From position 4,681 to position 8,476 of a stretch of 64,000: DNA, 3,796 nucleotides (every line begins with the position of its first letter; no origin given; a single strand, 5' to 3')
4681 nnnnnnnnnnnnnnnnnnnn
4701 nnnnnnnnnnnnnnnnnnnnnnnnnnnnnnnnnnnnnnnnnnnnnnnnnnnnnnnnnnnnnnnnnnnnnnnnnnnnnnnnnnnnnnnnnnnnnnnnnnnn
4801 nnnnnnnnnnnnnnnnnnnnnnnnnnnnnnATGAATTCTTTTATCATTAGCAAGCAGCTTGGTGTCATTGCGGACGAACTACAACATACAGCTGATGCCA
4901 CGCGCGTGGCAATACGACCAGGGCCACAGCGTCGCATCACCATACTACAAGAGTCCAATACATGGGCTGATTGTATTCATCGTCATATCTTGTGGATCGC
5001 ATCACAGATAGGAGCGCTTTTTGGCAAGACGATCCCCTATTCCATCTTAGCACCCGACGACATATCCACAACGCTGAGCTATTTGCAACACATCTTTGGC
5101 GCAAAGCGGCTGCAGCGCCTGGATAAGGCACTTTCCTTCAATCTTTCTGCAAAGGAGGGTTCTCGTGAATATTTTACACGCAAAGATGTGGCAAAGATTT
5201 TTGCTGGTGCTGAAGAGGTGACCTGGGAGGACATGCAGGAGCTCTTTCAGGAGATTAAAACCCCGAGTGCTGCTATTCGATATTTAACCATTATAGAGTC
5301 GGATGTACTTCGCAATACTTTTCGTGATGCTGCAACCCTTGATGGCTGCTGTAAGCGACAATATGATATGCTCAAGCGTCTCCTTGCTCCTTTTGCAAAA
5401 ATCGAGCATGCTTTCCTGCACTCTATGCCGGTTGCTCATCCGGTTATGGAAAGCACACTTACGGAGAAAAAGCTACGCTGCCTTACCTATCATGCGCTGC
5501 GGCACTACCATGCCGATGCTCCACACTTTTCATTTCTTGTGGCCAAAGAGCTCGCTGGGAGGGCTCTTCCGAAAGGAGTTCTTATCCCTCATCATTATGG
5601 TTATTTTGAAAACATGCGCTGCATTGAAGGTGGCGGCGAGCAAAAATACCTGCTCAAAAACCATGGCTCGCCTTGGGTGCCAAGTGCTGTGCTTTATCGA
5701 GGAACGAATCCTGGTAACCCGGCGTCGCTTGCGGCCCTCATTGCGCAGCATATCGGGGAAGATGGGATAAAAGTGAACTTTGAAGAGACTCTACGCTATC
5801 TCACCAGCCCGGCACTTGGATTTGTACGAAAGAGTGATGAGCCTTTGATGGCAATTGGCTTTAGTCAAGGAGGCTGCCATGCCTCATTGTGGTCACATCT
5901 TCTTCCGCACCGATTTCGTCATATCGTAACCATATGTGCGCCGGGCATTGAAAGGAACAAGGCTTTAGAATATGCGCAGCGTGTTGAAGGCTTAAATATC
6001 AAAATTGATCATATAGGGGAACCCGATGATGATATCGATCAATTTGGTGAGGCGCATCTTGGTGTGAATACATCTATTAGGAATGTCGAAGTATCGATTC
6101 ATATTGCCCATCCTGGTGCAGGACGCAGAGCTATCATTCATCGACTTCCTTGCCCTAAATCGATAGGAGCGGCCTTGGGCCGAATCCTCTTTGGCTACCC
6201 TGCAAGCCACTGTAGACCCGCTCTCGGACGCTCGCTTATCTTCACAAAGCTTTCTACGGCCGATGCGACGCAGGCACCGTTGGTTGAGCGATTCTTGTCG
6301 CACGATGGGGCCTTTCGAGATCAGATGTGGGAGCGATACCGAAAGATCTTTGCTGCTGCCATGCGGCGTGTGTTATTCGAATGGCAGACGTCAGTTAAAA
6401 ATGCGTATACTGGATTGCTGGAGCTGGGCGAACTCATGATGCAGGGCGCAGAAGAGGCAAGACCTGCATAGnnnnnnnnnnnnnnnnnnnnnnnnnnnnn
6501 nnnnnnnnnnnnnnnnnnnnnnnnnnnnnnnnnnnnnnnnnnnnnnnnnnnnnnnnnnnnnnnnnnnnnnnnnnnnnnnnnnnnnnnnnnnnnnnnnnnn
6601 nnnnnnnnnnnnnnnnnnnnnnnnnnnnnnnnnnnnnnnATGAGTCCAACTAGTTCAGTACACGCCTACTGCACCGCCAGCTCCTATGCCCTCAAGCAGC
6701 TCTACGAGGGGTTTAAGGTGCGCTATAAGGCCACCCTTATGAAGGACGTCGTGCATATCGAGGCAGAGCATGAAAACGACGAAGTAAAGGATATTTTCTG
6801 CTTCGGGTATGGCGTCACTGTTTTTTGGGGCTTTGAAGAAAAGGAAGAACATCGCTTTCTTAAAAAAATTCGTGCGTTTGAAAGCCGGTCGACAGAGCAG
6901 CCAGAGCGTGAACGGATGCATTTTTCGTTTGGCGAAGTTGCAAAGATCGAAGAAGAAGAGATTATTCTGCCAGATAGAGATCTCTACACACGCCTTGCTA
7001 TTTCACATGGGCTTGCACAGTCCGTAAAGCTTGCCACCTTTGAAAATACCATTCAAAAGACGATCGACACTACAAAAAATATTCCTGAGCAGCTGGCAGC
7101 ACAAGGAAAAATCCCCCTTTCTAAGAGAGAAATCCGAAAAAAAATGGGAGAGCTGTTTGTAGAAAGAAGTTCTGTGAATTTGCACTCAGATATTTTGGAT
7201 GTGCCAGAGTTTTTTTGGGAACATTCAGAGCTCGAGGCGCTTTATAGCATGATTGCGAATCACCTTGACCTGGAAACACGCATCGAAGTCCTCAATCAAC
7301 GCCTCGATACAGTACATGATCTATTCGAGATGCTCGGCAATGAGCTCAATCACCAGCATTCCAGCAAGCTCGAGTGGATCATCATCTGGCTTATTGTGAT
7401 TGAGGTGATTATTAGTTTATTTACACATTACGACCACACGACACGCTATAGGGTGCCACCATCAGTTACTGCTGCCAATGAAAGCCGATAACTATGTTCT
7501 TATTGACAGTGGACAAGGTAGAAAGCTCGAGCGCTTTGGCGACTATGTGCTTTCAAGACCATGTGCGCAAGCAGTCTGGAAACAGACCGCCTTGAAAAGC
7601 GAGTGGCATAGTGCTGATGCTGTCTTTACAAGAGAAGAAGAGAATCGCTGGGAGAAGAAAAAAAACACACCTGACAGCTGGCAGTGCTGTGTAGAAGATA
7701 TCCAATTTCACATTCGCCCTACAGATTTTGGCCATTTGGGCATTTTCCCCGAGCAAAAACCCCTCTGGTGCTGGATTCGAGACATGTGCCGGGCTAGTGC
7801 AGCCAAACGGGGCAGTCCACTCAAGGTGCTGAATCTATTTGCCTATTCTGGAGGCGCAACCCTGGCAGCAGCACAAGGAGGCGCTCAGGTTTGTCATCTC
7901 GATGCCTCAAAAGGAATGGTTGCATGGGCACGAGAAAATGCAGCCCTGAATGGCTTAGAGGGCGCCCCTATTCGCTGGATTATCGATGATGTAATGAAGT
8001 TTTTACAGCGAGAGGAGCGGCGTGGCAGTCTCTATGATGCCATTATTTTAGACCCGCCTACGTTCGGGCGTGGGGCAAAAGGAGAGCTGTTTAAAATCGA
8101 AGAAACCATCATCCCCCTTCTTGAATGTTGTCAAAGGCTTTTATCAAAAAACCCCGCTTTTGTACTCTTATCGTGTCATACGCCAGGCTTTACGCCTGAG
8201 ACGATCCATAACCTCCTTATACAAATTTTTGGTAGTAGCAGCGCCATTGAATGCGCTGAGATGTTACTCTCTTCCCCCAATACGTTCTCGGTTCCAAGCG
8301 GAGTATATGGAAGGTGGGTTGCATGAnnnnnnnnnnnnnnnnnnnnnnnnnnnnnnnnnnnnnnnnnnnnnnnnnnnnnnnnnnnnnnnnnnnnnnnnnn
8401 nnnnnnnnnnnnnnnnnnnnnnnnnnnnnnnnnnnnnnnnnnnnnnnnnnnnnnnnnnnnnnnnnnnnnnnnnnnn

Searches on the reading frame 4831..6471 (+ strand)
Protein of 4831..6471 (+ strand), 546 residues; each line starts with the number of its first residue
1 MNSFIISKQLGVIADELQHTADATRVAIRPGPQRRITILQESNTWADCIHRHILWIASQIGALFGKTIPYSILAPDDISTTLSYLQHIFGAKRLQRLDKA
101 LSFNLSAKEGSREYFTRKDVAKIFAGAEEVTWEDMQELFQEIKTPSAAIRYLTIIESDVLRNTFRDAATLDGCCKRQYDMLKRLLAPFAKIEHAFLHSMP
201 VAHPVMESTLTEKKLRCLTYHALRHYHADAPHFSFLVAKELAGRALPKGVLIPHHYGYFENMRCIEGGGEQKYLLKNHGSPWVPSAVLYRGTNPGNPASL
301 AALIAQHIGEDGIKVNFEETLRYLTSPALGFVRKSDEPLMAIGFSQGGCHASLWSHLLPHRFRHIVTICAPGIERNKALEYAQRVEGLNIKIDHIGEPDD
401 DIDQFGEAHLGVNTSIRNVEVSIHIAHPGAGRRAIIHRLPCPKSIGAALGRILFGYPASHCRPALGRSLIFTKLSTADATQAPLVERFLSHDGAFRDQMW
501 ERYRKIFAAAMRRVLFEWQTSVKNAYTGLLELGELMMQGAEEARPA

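Call 19: search_protein_families(library=pfam, proteins=[window:4831-6471:+], max_evalue=0.001)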
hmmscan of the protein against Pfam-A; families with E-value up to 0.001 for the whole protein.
window:4831-6471:+ (546 aa): 1 family
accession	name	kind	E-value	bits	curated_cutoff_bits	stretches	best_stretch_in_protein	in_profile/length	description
PF00561.26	Abhydrolase_1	-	7.5e-05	22.9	25.8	1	335-382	67-112/245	alpha/beta hydrolase fold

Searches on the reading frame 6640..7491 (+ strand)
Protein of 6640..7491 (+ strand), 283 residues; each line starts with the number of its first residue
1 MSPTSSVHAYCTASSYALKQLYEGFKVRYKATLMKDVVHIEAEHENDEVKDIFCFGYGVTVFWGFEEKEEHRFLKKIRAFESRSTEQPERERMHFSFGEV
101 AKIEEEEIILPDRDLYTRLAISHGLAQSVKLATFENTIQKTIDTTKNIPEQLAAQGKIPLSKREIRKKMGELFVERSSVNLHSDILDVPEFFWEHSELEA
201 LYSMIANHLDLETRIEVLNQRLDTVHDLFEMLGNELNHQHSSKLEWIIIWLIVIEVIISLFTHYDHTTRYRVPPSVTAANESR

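Call 19: search_protein_families(library=pfam, proteins=[window:6640-7491:+], max_evalue=0.001)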
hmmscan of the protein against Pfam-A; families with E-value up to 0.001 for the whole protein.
window:6640-7491:+ (283 aa): 1 family
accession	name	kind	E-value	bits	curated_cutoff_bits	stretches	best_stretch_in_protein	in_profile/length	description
PF02582.19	DUF155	-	8.3e-56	189.3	27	1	52-219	1-174/174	RMND1/Sif2-Sif3/Mrx10, DUF155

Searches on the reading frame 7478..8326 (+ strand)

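Call 19: search_protein_families(library=pfam, proteins=[window:7478-8326:+], max_evalue=0.001)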
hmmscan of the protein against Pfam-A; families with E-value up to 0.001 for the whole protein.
window:7478-8326:+ (282 aa): 3 families
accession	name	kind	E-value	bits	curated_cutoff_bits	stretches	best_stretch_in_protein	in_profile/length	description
PF10672.15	Methyltrans_SAM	-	4.6e-13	49.5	27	1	104-200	118-210/286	S-adenosylmethionine-dependent methyltransferase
PF03602.21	Cons_hypoth95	-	4.7e-06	26.8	24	1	111-196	39-123/182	Conserved hypothetical protein 95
PF13649.12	Methyltransf_25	-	0.00048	21.2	27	0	124-177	8-60/97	Methyltransferase domain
